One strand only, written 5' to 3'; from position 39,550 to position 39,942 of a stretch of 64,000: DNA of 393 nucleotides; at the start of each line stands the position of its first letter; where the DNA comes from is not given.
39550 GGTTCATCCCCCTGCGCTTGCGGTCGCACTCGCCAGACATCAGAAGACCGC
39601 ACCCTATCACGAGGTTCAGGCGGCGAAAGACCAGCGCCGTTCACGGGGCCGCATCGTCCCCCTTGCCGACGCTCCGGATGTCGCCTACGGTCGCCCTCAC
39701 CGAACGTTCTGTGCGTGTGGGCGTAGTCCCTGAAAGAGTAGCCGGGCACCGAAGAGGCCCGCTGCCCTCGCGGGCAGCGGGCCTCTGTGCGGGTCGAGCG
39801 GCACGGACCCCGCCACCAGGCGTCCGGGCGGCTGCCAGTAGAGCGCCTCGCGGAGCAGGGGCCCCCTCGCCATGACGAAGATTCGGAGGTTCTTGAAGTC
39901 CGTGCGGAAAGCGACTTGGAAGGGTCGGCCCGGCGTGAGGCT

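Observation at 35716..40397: tRNA-Sec (selC) with an exact 29-nt copy of its 3' end 4.6 kb away: footprint of a selC-integrated island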

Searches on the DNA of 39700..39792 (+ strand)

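Call 78: build_rna_model(alignment_id=A7)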
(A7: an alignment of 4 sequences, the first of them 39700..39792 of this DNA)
Model R1 built from alignment A7 (4 sequences, 100 columns); structure: RNAalifold consensus.
model positions 93; base pairs 27; branch points 1; effective number of sequences 1.12; information 0.615 bits per position. Calibrated on 0.2 Mb of random sequence (short: E-values are rough).
structure used (alignment columns):
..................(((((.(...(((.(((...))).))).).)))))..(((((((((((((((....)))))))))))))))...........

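Call 79: search_with_rna_model(model_id=R1, sources=[window, L001, L002, L003, L004, L005, L006, L007, L008, L009, L010, L011, L012, L013, L014, L015, L016, L017, L018, L019, L020, L021, L022, L023, L024, L025, L026, L027, L028, L029, L030, L031, L032, L033, L034, L035, L036, L037, L038, L039, L040, L041, L042, L043, L044, L045, L046, L047, L048, L049, L050, L051, L052, L053, L054, L055, L056, L057, L058, L059, L060, L064, L065, L066, L067, L068, L069, L070], max_evalue=1)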
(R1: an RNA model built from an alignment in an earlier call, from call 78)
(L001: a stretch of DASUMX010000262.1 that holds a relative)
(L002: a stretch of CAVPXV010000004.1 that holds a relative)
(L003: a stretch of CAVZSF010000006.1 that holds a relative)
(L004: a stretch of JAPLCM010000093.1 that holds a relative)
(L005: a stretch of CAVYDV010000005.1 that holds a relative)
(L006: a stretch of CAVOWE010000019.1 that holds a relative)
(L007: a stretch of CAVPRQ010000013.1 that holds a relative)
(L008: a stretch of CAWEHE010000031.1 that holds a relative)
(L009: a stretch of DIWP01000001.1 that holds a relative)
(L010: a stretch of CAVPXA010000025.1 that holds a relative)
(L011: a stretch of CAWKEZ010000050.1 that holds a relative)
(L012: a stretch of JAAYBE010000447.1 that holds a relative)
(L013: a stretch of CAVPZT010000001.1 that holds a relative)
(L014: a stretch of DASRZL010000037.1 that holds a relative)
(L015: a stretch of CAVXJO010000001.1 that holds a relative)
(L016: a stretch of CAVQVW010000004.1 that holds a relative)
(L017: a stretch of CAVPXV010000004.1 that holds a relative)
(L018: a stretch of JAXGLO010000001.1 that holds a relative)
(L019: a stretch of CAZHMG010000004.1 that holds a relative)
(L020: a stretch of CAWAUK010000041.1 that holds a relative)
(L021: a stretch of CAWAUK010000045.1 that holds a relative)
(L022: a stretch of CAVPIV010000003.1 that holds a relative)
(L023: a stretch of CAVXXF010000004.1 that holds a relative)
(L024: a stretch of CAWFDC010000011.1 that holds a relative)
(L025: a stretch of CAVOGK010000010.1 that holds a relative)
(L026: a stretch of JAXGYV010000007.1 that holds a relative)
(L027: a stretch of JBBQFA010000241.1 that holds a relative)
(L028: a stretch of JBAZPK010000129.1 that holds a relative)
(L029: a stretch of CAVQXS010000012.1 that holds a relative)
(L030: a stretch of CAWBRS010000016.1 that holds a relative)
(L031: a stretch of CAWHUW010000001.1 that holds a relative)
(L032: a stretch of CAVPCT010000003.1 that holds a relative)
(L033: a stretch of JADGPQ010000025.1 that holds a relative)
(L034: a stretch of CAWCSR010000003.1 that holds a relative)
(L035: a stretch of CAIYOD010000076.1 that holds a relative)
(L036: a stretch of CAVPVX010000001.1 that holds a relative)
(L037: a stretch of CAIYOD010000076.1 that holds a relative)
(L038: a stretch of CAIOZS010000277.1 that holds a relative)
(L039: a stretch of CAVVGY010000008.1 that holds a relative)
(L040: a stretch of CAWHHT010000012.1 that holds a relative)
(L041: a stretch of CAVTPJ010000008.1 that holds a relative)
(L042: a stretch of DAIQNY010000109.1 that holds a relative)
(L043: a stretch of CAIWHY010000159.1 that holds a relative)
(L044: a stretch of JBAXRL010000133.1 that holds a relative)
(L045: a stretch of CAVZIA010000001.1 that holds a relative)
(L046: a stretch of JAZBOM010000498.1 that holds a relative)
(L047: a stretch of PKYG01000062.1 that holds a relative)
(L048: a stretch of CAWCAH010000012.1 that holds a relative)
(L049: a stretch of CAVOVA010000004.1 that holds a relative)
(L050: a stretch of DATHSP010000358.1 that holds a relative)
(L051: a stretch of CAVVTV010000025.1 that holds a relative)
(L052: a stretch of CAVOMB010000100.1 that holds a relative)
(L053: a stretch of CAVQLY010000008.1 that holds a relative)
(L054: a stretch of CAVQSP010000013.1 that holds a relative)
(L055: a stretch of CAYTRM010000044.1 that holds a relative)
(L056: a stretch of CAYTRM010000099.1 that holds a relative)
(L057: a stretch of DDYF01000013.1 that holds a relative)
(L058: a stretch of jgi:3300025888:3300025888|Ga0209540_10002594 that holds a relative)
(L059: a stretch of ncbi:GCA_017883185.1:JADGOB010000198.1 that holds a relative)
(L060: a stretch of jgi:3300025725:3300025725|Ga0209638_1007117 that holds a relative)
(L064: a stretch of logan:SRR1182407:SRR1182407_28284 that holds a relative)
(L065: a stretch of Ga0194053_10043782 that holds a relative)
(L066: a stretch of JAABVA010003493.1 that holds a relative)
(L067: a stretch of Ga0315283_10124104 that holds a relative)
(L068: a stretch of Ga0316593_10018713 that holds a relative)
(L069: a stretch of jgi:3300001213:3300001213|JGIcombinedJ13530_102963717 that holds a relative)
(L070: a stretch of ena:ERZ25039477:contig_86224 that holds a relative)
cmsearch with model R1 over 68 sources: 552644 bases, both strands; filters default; matches with E-value up to 1: 70.
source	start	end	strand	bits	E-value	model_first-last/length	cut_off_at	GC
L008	293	385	+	107.3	4e-22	1-93/93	no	0.73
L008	3130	3222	+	100.4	1.6e-20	1-93/93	no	0.7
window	39700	39792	+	97.7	6.5e-20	1-93/93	no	0.7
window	36588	36675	+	83.5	1.2e-16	1-93/93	no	0.68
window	38691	38769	+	52.2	1.9e-09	1-93/93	no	0.67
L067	1659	1745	+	48.5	1.3e-08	1-93/93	no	0.68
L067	701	783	+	46.9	3.2e-08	1-93/93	no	0.7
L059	6899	6940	-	43.5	2e-07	52-93/93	5'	0.74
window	36858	36923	+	42.5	3.3e-07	1-93/93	no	0.7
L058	675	757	-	41.5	5.7e-07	1-93/93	no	0.75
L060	1075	1157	-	41.5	5.7e-07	1-93/93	no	0.75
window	38724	38807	-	37.2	5.4e-06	1-93/93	no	0.67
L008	340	414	-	37.2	5.4e-06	1-93/93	no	0.68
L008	1047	1129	+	36.9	6.2e-06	1-93/93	no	0.69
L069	2914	3031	-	36.7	7e-06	1-93/93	no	0.64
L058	644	720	+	35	1.7e-05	1-93/93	no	0.69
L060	1044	1120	+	35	1.7e-05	1-93/93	no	0.69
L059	6903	6938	+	30.5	0.00019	52-87/93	no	0.78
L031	6294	6456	+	25.9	0.0022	1-93/93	no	0.68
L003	6462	6494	-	24.6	0.0043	55-86/93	no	0.85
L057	3365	3397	+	24.1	0.0056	55-86/93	no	0.88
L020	2284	2377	-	24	0.0059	1-93/93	no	0.72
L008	3177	3257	-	23.9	0.0061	1-93/93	no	0.78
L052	1898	1982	+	22.8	0.011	1-93/93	no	0.72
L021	1455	1548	+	22.6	0.013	1-93/93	no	0.71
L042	762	848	+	22.4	0.014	1-93/93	no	0.72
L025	6386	6481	+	22.3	0.015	1-93/93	no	0.73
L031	4021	4087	+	22.1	0.016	1-93/93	no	0.75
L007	125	199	+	21.4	0.023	1-93/93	no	0.77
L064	893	956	-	21.2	0.026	1-93/93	no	0.7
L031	410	481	+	21.1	0.027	1-93/93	no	0.72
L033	5419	5492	-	20.7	0.034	1-93/93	no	0.7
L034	5952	6028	+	20.6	0.035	1-93/93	no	0.71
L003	6462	6494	+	19.5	0.064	55-86/93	no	0.85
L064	862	937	+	19.1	0.081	1-93/93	no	0.72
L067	1135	1160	+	19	0.082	58-83/93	no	0.81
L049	5366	5462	+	18.9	0.09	1-93/93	no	0.69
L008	1084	1147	-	18.8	0.092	1-93/93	no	0.67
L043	2100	2185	+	18.7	0.099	1-93/93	no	0.73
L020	2290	2325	+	18.5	0.11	54-87/93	no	0.89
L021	1508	1543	-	18.5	0.11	54-87/93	no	0.89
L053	6799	6882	+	18.5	0.11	1-93/93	no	0.73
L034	5979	6075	-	18.3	0.12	1-93/93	no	0.71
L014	309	342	+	17.9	0.15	55-86/93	no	0.88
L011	3473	3560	+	17.8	0.15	1-93/93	no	0.76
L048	341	409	+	17.8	0.16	1-93/93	no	0.74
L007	158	195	-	17.4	0.2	52-87/93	no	0.87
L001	6195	6228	-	17.2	0.22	55-86/93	no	0.88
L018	6392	6479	-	17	0.24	1-93/93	no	0.7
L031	4046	4083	-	16.8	0.26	52-87/93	no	0.84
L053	6836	6928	-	16.8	0.27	1-93/93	no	0.73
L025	6441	6474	-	16.5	0.31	55-86/93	no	0.88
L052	1941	1978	-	16.5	0.31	52-87/93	no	0.84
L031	6414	6449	-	16.3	0.35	55-86/93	no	0.92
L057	3365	3397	-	16.3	0.35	55-86/93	no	0.88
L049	5412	5530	-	16.3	0.35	1-93/93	no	0.71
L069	631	723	+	16.3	0.35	1-93/93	no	0.71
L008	5444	5506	+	16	0.42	1-93/93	no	0.63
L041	661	690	-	15.9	0.44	57-84/93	no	0.9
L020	5761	5844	-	15.8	0.46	1-93/93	no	0.74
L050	3870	3956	+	15.7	0.48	1-93/93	no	0.75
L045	4803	4883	-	15.3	0.58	1-93/93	no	0.72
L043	2145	2181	-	14.6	0.88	52-87/93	no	0.78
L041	635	696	+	14.4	0.94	1-93/93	no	0.79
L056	3103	3132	-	14.3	1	57-84/93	no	0.9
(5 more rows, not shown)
